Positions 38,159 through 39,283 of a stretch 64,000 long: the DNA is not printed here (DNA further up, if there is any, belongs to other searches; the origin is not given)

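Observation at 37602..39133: dcw cluster ends at ftsQ with no ftsA or ftsZ; the slot holds two related polytopic membrane proteins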

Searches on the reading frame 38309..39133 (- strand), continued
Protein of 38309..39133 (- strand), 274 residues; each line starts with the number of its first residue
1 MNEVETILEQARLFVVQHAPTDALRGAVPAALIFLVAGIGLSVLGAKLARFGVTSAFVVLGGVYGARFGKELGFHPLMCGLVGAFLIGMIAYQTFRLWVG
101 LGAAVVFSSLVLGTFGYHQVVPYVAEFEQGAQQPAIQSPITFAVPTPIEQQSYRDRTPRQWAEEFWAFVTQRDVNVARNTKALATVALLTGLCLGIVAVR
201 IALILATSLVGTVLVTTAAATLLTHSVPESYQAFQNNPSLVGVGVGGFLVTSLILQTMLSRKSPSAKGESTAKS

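Call 49: find_encoding_contigs(protein=P0447, flank=10000, max_places=1)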
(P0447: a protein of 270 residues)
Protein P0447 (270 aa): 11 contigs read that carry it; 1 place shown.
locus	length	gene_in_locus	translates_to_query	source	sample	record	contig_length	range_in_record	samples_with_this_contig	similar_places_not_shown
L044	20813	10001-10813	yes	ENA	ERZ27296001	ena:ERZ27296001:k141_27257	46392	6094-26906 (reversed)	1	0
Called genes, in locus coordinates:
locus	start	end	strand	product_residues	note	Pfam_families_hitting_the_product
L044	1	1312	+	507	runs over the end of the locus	PF01225:Mur_ligase (weak), PF08245:Mur_ligase_M, PF02875:Mur_ligase_C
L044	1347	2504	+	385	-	PF00953:Glycos_transf_4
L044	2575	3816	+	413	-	PF01098:FTSW_RODA_SPOVE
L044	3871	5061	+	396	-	PF03033:Glyco_transf_28, PF04101:Glyco_tran_28_C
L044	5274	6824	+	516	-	PF01225:Mur_ligase, PF08245:Mur_ligase_M, PF02875:Mur_ligase_C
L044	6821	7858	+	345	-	PF01565:FAD_binding_4, PF02873:MurB_C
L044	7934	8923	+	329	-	PF01820:Dala_Dala_lig_N, PF07478:Dala_Dala_lig_C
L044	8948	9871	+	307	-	-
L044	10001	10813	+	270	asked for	-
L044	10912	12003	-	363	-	PF12697:Abhydrolase_6, PF00561:Abhydrolase_1, PF12146:Hydrolase_4, PF00326:Peptidase_S9 (faint)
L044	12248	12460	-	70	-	PF04384:Fe-S_assembly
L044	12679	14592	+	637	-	PF16126:DUF4838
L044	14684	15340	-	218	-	-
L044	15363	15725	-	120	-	-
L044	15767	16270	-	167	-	-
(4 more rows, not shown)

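Call 54: list_cluster_members(proteins=[P0444, P0451, P0460, P0464, P0476, P0483, P0487, P0495, P0503, P0432])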
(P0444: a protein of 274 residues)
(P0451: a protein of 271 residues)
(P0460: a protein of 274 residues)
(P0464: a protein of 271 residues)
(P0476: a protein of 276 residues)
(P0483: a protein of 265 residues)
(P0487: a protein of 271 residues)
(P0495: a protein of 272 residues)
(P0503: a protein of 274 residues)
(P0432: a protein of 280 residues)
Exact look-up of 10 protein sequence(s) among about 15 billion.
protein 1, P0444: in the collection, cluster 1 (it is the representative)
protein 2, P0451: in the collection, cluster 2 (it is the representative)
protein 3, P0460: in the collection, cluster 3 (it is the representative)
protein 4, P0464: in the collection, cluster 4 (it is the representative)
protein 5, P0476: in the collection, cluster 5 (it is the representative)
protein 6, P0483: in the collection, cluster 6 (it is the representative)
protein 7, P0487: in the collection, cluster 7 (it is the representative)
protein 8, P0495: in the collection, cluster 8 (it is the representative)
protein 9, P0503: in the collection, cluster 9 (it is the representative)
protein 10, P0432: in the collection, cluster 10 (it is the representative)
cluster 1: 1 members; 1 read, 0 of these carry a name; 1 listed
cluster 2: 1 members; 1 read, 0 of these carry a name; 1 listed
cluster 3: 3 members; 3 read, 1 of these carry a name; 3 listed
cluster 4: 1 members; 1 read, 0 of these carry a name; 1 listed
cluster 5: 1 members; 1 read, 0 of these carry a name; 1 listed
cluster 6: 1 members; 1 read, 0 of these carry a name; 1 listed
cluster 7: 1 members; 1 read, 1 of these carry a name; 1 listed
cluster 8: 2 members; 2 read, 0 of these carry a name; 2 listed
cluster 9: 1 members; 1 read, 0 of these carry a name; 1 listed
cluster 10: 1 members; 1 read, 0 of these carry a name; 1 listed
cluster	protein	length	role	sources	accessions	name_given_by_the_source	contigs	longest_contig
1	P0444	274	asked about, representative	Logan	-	-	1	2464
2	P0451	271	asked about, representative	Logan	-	-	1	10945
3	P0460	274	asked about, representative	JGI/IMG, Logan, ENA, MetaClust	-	\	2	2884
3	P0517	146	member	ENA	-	-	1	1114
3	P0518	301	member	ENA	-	-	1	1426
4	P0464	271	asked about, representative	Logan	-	-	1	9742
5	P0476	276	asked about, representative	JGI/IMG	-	-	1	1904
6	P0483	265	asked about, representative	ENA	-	-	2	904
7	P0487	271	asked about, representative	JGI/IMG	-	hypothetical protein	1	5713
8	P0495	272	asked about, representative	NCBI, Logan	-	-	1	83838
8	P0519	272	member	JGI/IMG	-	-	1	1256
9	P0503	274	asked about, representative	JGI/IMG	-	-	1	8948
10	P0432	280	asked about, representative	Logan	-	-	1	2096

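Call 56: find_encoding_contigs(protein=P0495, flank=8000, max_places=1)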
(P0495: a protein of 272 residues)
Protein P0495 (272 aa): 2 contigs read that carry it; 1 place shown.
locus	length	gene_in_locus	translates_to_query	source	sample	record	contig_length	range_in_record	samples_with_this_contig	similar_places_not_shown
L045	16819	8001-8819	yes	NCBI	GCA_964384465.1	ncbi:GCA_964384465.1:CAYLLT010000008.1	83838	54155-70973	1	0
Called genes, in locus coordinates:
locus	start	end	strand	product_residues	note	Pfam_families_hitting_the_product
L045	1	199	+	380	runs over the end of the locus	PF00953:Glycos_transf_4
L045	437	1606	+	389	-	PF01098:FTSW_RODA_SPOVE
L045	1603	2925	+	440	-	PF03033:Glyco_transf_28, PF04101:Glyco_tran_28_C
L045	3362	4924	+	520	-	PF01225:Mur_ligase, PF08245:Mur_ligase_M, PF02875:Mur_ligase_C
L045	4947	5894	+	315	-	PF01565:FAD_binding_4, PF02873:MurB_C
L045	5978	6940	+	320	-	PF01820:Dala_Dala_lig_N, PF07478:Dala_Dala_lig_C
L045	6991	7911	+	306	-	-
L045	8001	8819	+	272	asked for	-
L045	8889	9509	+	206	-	-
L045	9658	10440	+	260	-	PF01261:AP_endonuc_2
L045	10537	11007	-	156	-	PF00475:IGPD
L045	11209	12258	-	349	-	PF00155:Aminotran_1_2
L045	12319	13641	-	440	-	PF00815:Histidinol_dh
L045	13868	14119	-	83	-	-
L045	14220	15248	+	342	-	PF26549:Tricorn_N (weak), PF02897:Peptidase_S9_N (faint), PF26549:Tricorn_N, PF26550:Tricorn_2nd, PF07676:PD40, PF26549:Tricorn_N, PF07676:PD40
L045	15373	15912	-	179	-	-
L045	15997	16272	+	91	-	PF04324:Fer2_BFD (weak)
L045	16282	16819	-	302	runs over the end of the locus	PF02673:BacA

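Call 57: find_encoding_contigs(protein=P0464, flank=8000, max_places=1)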
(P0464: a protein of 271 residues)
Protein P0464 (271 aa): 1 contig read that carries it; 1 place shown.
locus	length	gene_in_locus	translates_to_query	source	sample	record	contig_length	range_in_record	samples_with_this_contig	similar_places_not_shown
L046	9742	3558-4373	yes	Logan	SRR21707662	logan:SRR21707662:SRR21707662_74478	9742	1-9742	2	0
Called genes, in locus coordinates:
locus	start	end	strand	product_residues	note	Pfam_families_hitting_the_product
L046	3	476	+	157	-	?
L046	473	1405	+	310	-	PF01565:FAD_binding_4, PF02873:MurB_C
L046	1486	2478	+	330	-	PF01820:Dala_Dala_lig_N, PF07478:Dala_Dala_lig_C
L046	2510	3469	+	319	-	-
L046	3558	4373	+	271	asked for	-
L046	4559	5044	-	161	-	-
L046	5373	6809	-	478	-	PF00370:FGGY_N, PF02782:FGGY_C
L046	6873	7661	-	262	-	PF02633:Creatininase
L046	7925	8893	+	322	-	PF04041:Glyco_hydro_130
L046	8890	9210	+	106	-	-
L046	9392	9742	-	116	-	?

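Call 62: search_protein_families(library=pfam, proteins=[P0512, P0438, P0495], max_evalue=0.1)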
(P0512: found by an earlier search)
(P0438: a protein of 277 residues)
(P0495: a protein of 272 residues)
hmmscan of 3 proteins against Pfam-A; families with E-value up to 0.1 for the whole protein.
P0512 (291 aa): 0 families

P0438 (277 aa): 0 families

P0495 (272 aa): 0 families

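Call 64: search_solved_structures(query=A1, max_evalue=10)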
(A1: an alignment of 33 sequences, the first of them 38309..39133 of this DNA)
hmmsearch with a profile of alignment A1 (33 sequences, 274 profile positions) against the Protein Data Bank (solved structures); distinct sequences matched with E-value up to 10: 6.
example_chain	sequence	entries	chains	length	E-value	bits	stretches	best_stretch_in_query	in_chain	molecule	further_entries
2uvg_A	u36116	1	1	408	0.14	14.8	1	120-181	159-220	ABC TYPE PERIPLASMIC SUGAR-BINDING PROTEIN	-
2uvh_A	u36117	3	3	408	0.15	14.7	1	120-181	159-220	ABC TYPE PERIPLASMIC SUGAR-BINDING PROTEIN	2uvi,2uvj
5zgg_A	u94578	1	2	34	0.66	12.6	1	73-98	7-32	Tumor necrosis factor receptor superfamily member 16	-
2mic_A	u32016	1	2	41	0.79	12.4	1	73-98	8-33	Tumor necrosis factor receptor superfamily member 16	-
8uck_e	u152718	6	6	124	2.1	11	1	99-132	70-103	Cytochrome c oxidase subunit 5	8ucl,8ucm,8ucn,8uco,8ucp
8ucj_e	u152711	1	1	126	2.2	10.9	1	99-132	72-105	Cytochrome c oxidase subunit 5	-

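Call 83: list_cluster_members(proteins=[P0394, P0401, P0410, P0415, P0417, P0419, P0433, P0442, P0469, P0491])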
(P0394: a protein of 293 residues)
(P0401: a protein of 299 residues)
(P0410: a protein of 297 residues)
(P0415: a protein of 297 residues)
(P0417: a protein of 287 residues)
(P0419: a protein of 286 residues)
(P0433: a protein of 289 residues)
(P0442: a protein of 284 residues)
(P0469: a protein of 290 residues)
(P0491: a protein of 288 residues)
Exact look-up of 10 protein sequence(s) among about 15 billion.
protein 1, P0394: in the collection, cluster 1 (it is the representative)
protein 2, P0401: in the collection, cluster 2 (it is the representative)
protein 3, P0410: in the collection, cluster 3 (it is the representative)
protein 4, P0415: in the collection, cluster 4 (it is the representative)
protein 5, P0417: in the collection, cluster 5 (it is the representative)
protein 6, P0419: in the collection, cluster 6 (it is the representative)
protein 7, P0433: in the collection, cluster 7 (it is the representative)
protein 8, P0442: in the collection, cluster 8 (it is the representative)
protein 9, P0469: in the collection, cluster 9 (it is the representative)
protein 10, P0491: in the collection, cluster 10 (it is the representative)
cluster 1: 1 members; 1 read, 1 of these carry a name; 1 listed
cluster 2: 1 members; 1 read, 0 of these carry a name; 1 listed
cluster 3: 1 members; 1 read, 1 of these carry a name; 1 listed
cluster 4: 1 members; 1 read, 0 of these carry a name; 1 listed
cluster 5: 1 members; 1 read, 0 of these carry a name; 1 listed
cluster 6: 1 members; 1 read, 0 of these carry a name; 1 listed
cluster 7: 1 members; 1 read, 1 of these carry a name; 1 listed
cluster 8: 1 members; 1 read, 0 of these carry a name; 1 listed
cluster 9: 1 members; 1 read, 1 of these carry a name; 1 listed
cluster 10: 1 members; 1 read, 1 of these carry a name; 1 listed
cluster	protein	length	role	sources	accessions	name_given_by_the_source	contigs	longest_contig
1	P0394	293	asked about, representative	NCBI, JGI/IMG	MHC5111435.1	MAG: hypothetical protein ACYTHJ_16330 [Planctomycetota bacterium] | hypothetical protein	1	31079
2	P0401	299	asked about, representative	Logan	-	-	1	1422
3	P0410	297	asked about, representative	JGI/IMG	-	hypothetical protein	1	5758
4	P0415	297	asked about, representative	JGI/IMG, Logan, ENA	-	-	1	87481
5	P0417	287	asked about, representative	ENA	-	-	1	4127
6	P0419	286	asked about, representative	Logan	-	-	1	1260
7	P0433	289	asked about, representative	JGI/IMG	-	ABC-type cobalt transport system substrate-binding protein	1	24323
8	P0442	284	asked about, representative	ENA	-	-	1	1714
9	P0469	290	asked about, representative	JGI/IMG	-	hypothetical protein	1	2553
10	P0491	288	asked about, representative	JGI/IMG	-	hypothetical protein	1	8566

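Call 84: find_encoding_contigs(protein=P0415, flank=6000, max_places=1)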
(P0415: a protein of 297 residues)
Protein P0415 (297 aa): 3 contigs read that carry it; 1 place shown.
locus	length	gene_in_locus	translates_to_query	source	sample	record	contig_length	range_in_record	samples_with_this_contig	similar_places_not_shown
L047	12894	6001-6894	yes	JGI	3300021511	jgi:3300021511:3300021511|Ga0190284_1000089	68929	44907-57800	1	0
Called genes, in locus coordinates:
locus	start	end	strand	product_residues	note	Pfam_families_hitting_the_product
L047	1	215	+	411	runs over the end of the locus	PF01098:FTSW_RODA_SPOVE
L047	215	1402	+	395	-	PF03033:Glyco_transf_28, PF04101:Glyco_tran_28_C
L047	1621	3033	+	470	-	PF01225:Mur_ligase, PF08245:Mur_ligase_M, PF02875:Mur_ligase_C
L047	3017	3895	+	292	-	PF01565:FAD_binding_4, PF02873:MurB_C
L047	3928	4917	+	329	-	PF01820:Dala_Dala_lig_N, PF02655:ATP-grasp_3 (weak), PF07478:Dala_Dala_lig_C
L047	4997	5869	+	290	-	-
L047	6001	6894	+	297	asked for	-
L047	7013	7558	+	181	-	-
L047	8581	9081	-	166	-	PF16267:DUF4920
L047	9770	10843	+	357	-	PF03781:FGE-sulfatase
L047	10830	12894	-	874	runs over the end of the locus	PF00884:Sulfatase, PF01663:Phosphodiest, PF16347:SGSH_C, PF25063:ARM_TT21_C (weak), PF13414:TPR_11 (weak), PF13432:TPR_16, PF00515:TPR_1 (weak), PF13424:TPR_12, +20 more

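Call 85: find_encoding_contigs(protein=P0433, flank=6000, max_places=1)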
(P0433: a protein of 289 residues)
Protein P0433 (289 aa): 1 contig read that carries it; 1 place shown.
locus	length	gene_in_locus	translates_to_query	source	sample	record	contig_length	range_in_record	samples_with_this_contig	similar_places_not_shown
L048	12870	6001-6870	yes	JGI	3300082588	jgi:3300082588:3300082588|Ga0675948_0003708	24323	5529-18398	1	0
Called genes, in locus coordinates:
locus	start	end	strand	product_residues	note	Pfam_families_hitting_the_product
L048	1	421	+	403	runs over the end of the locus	PF01098:FTSW_RODA_SPOVE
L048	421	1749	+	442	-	PF03033:Glyco_transf_28, PF04101:Glyco_tran_28_C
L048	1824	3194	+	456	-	PF01225:Mur_ligase, PF08245:Mur_ligase_M, PF02875:Mur_ligase_C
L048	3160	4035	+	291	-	PF01565:FAD_binding_4, PF02873:MurB_C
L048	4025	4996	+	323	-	PF01820:Dala_Dala_lig_N, PF02655:ATP-grasp_3 (faint), PF07478:Dala_Dala_lig_C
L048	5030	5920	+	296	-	-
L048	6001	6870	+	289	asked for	-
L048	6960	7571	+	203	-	-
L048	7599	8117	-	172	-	PF04306:DUF456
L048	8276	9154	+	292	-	PF01875:Memo, PF02900:LigB (weak)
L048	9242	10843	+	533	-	PF00389:2-Hacid_dh, PF02826:2-Hacid_dh_C, PF19304:PGDH_inter, PF01842:ACT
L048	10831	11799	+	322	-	PF00480:ROK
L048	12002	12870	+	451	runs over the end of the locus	PF02412:TSP_3 (faint)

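Call 86: find_encoding_contigs(protein=P0394, flank=6000, max_places=1)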
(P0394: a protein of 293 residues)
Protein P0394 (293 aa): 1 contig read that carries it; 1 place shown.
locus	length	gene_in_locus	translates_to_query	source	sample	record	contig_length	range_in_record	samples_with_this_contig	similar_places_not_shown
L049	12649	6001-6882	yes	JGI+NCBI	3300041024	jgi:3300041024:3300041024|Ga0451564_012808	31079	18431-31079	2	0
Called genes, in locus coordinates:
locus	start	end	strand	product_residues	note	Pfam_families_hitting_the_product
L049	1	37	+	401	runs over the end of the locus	PF01098:FTSW_RODA_SPOVE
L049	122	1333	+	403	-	PF03033:Glyco_transf_28, PF04101:Glyco_tran_28_C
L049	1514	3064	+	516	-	PF01225:Mur_ligase, PF08245:Mur_ligase_M, PF02875:Mur_ligase_C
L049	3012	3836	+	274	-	PF01565:FAD_binding_4, PF02873:MurB_C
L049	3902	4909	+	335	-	PF01820:Dala_Dala_lig_N, PF02222:ATP-grasp (weak), PF02655:ATP-grasp_3, PF07478:Dala_Dala_lig_C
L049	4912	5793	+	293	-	-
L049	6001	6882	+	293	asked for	-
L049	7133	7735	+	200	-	-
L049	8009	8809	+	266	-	PF01261:AP_endonuc_2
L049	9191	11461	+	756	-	PF13646:HEAT_2 (weak)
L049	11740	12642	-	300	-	PF13632:Glyco_trans_2_3 (weak)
